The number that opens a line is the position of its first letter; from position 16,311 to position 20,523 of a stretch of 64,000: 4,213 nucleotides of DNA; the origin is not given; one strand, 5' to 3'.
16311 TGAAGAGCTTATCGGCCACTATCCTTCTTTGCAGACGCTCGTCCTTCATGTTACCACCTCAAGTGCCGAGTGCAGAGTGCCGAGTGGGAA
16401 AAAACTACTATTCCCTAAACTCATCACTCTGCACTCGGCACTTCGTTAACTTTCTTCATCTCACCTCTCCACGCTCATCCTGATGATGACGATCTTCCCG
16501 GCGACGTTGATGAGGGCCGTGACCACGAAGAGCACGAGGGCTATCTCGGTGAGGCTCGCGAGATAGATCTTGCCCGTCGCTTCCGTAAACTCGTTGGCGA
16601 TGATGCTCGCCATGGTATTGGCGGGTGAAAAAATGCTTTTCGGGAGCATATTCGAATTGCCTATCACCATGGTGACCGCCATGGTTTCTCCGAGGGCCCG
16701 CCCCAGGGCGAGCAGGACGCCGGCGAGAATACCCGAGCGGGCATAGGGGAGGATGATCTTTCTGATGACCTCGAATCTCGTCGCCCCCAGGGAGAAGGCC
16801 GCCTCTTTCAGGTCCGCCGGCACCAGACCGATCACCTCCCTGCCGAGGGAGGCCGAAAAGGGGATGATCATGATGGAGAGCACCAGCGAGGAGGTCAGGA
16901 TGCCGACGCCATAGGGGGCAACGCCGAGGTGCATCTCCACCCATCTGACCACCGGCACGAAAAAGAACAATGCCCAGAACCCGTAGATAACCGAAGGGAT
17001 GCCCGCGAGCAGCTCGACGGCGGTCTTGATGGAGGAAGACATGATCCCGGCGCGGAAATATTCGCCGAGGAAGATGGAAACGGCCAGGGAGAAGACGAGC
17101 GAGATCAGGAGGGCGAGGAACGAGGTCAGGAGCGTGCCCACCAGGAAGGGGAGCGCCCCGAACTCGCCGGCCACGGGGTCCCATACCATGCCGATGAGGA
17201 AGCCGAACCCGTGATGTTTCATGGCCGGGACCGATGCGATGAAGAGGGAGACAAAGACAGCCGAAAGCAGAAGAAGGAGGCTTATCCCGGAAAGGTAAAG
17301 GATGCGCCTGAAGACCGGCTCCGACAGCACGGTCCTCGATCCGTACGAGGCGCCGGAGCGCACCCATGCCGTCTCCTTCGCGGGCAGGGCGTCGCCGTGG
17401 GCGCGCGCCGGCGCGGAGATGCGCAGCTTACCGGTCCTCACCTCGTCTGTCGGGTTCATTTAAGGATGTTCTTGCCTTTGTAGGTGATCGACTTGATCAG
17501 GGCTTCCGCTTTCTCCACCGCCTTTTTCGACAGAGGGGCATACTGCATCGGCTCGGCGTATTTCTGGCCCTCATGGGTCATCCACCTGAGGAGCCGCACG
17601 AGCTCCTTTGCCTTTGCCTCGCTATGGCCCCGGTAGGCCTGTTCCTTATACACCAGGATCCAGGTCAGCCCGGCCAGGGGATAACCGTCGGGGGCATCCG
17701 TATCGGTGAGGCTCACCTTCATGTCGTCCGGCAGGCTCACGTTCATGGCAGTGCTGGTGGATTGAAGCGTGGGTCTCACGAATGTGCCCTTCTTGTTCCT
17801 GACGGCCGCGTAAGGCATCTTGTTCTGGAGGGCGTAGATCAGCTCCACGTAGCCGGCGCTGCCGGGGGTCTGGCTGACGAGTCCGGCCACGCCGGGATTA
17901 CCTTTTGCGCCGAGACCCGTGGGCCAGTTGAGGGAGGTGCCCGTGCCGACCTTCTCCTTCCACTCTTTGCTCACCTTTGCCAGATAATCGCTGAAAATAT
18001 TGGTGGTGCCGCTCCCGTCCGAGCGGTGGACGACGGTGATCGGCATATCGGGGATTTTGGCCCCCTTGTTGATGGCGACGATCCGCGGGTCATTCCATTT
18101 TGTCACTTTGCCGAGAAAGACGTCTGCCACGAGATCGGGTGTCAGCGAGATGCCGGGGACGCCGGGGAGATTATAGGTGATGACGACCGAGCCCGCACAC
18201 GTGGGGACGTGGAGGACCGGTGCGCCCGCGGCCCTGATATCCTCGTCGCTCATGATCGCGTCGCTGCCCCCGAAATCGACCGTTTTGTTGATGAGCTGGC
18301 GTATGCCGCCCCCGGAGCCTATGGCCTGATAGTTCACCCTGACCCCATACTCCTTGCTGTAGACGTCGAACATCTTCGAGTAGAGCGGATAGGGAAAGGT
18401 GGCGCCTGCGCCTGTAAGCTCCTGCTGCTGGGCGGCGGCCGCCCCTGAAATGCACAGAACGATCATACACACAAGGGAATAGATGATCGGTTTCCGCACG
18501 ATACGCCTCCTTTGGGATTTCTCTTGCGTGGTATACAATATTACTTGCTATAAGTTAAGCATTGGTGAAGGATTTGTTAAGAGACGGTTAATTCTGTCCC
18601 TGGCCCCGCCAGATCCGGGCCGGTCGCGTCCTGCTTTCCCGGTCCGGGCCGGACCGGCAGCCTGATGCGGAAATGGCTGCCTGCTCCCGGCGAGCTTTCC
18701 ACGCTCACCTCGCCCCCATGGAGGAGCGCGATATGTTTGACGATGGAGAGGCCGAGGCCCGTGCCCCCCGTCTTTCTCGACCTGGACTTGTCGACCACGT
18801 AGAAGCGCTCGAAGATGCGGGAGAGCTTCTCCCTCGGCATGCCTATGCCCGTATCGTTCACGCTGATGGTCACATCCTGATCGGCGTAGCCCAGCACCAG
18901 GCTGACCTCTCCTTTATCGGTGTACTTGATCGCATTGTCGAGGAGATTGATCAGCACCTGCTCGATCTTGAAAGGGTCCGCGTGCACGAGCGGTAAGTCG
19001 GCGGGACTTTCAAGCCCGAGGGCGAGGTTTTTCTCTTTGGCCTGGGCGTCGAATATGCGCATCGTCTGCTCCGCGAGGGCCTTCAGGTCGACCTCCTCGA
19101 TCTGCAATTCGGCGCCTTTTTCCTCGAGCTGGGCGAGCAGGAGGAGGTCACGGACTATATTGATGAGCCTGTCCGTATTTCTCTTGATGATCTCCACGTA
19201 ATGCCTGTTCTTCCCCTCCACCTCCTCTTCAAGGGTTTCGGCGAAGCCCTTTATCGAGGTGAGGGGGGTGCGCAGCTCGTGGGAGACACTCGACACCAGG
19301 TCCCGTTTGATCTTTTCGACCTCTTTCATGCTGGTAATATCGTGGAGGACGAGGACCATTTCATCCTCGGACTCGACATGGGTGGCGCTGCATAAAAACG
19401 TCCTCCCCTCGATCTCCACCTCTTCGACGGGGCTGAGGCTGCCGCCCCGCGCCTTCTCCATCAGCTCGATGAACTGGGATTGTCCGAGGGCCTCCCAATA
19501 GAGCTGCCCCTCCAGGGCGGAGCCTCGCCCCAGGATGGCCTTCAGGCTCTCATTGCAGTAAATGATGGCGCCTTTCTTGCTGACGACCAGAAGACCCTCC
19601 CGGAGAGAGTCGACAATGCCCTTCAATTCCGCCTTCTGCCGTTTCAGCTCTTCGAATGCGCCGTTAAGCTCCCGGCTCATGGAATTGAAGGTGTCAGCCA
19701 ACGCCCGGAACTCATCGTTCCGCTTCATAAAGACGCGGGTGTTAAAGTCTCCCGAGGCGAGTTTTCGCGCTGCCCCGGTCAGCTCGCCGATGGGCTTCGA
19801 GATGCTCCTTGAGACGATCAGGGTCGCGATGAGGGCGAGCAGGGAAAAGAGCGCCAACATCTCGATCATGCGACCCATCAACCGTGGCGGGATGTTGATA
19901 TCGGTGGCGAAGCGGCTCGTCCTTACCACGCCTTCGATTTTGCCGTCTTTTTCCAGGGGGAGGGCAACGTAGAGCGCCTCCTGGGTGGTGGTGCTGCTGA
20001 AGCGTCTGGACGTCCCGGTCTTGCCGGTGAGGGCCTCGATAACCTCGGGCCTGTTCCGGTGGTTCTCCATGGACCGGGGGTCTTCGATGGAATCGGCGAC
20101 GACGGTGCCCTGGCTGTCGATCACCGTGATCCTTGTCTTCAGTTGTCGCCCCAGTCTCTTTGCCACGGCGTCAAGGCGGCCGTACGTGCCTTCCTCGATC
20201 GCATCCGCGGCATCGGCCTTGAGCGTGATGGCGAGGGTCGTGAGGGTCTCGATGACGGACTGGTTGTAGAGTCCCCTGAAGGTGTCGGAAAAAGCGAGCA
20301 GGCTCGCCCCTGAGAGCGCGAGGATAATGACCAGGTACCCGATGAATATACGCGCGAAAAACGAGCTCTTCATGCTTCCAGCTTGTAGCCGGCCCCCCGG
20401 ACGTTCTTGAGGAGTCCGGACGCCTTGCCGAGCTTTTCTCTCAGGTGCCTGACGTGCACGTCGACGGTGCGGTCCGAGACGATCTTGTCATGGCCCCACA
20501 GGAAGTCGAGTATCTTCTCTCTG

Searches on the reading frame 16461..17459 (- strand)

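Call 60: search_protein_families(library=pfam, proteins=[window:16461-17459:-], max_evalue=0.00001)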
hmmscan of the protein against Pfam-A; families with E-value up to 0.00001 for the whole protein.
window:16461-17459:- (332 aa): 1 family
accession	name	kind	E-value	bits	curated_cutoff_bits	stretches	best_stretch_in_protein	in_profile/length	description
PF00528.27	BPD_transp_1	-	2.3e-14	54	26.4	1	126-324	3-178/184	Binding-protein-dependent transport system inner membrane component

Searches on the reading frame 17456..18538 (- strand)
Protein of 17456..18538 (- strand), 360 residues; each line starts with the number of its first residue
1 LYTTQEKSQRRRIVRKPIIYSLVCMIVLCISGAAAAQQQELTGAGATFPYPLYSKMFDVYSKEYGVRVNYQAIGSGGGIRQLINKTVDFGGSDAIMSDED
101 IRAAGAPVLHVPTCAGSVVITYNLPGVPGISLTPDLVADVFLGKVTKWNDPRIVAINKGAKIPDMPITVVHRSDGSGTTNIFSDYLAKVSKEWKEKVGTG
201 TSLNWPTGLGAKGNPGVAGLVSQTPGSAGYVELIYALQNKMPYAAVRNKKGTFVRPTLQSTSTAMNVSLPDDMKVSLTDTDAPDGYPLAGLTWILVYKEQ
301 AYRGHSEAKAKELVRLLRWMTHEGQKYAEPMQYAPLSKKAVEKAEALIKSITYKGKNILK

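Call 60: search_protein_families(library=pfam, proteins=[window:17456-18538:-], max_evalue=0.00001)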
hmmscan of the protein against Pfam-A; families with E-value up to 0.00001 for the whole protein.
window:17456-18538:- (360 aa): 2 families
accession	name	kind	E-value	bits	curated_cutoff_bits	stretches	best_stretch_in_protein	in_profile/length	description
PF12849.12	PBP_like_2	-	2.6e-42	145.9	27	1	34-310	5-256/267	PBP superfamily domain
PF01547.30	SBP_bac_1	-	2e-16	61.3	26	1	41-315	4-298/307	Bacterial extracellular solute-binding protein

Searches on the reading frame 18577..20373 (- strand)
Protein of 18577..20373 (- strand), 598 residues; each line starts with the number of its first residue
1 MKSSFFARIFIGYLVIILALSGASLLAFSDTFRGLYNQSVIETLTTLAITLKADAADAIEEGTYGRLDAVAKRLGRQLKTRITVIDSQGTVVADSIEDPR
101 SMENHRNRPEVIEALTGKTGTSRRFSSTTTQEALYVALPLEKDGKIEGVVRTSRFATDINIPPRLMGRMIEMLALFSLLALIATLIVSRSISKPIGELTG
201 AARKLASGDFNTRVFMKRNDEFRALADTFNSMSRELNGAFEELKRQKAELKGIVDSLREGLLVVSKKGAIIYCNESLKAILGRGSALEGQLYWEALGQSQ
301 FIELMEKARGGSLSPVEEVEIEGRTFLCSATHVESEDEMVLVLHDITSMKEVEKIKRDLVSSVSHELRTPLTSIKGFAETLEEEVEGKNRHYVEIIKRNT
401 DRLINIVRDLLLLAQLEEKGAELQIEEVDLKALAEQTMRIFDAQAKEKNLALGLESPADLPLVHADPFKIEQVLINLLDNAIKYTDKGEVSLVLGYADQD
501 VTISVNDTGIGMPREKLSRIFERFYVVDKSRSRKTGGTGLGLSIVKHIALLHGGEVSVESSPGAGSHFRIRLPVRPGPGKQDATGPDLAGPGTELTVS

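Call 60: search_protein_families(library=pfam, proteins=[window:18577-20373:-], max_evalue=0.00001)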
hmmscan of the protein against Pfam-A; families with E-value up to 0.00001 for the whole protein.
window:18577-20373:- (598 aa): 4 families
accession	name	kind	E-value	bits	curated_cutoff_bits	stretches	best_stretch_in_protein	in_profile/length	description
PF02518.31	HATPase_c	-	1.2e-32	113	26.4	1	466-575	2-110/111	Histidine kinase-, DNA gyrase B-, and HSP90-like ATPase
PF00512.31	HisKA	-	3.6e-20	72.2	26.9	1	356-418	2-65/66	His Kinase A (phospho-acceptor) domain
PF00672.30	HAMP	-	1.3e-16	61.1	25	1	187-237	2-52/53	HAMP domain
PF16736.11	sCache_like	-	4.3e-10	40.4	27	1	69-152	34-114/117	Single Cache-like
